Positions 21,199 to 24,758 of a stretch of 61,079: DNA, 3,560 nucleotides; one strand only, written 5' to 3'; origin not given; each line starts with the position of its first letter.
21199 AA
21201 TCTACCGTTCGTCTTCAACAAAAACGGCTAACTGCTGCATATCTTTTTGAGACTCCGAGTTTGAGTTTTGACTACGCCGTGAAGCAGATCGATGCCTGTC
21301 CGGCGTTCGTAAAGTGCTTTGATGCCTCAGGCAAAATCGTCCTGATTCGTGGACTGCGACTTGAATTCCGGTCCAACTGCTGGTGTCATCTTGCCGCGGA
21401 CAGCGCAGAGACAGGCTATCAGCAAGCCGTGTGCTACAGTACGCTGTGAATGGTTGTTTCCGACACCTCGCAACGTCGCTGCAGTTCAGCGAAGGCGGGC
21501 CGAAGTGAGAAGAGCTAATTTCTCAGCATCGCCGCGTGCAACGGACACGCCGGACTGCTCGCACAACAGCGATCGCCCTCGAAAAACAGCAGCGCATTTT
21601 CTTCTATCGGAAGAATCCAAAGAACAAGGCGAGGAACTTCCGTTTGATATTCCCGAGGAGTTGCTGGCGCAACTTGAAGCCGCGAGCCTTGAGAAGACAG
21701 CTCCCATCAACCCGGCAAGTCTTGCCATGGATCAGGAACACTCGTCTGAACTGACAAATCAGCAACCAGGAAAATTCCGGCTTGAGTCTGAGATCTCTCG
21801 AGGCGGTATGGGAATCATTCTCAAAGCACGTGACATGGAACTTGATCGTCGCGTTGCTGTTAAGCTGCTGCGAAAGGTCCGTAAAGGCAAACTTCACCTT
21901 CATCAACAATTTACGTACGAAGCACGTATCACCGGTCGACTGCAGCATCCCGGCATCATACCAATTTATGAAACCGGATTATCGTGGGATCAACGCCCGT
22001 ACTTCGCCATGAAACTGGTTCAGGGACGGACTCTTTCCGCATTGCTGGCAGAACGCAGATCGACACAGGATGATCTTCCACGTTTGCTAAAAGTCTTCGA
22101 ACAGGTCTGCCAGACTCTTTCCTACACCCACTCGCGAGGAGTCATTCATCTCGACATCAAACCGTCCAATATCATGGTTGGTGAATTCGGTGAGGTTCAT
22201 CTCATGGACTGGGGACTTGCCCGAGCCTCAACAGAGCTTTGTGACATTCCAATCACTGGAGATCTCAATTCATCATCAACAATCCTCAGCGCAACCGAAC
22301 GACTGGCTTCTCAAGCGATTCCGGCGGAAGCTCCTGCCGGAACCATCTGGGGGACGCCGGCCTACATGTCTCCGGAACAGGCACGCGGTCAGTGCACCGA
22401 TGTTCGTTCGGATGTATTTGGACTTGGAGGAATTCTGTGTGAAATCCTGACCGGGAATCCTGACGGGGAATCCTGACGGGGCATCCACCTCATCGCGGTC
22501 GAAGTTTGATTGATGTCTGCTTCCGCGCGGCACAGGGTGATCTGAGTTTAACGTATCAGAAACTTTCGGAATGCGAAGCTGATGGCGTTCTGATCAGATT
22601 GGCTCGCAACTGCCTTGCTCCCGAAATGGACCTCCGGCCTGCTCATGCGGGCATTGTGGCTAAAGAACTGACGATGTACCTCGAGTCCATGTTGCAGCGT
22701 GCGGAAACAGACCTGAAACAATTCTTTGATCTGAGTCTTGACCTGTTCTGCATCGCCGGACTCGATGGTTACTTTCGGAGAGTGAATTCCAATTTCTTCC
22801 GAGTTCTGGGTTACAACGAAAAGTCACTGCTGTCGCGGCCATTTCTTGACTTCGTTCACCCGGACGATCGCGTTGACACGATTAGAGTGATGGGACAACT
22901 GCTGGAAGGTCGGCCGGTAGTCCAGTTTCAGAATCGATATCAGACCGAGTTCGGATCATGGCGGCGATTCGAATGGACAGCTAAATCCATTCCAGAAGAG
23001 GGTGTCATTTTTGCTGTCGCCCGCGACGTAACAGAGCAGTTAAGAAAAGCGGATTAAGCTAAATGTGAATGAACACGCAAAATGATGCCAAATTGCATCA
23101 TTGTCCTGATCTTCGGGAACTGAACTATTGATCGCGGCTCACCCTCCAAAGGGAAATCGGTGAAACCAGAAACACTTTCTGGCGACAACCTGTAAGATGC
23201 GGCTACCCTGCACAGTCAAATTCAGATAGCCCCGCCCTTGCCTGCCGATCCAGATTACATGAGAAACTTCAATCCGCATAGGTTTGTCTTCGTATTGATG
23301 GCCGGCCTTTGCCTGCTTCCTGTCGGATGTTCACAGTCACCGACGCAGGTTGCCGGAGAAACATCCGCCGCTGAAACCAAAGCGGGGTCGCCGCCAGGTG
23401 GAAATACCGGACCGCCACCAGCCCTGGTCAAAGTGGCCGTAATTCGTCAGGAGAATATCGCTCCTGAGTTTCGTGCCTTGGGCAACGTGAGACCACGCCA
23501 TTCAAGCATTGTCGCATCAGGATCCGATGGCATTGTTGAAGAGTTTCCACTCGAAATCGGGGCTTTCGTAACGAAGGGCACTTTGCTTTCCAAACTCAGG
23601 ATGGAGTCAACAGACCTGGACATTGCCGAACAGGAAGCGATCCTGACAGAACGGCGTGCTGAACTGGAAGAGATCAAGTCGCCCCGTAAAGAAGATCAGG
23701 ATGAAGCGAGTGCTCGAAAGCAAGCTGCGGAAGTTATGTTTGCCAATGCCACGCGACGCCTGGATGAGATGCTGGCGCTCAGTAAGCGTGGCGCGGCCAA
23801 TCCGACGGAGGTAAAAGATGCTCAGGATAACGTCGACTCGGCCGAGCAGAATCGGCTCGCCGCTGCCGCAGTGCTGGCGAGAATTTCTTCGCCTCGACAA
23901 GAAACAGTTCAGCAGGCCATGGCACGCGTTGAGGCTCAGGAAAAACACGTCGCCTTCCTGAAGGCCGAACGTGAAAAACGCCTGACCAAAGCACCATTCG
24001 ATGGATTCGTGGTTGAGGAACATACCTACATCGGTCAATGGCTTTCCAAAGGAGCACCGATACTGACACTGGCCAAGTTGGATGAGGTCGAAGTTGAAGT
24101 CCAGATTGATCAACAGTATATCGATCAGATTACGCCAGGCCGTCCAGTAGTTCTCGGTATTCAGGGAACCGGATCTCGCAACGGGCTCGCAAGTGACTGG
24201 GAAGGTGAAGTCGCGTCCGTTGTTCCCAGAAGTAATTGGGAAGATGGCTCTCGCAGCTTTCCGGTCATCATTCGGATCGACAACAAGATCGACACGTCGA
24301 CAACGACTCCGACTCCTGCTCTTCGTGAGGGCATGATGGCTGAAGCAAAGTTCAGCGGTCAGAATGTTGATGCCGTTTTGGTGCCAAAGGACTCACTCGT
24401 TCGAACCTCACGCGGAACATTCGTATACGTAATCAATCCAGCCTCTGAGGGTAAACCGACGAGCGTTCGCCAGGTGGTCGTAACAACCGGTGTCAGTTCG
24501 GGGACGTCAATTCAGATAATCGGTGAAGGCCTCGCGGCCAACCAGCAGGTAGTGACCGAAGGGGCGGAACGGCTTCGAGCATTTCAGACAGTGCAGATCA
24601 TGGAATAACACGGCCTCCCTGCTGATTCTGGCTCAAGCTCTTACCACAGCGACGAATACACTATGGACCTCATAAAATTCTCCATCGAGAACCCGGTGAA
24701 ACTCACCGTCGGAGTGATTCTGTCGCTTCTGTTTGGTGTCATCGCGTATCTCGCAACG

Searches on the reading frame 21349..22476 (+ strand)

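Call 70: search_protein_families(library=pfam, proteins=[window:21349-22476:+], max_evalue=0.00001)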
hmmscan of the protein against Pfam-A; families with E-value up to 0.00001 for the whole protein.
window:21349-22476:+ (375 aa): 2 families
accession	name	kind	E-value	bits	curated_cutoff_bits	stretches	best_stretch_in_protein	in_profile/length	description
PF00069.31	Pkinase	-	2.4e-33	116.1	31.7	1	144-371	2-195/263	Protein kinase domain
PF07714.23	PK_Tyr_Ser-Thr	-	3.7e-20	72.8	23.1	1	145-294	3-152/258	Protein tyrosine and serine/threonine kinase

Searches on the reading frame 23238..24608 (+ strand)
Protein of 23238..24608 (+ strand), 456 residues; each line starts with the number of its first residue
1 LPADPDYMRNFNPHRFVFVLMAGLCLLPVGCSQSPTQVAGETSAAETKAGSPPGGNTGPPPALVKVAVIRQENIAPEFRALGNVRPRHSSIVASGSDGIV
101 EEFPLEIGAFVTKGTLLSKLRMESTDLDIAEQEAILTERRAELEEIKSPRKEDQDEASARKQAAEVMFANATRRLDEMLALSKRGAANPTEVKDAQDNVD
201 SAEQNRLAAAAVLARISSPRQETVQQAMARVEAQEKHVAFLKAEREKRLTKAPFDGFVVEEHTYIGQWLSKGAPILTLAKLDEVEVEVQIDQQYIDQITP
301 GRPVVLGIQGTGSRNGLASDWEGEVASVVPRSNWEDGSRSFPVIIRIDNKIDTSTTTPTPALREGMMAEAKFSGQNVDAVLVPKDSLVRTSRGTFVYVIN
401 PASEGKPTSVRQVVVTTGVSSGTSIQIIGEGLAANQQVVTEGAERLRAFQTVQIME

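Call 70: search_protein_families(library=pfam, proteins=[window:23238-24608:+], max_evalue=0.00001)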
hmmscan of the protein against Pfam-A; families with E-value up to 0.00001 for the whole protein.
window:23238-24608:+ (456 aa): 2 families
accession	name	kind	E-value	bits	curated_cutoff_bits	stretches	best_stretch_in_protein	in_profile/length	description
PF13437.12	HlyD_3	-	7.6e-16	59.2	22.2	1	251-351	3-97/106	HlyD family secretion protein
PF16576.10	HlyD_D23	-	6e-13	49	30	1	76-350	4-204/214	Barrel-sandwich domain of CusB or HlyD membrane-fusion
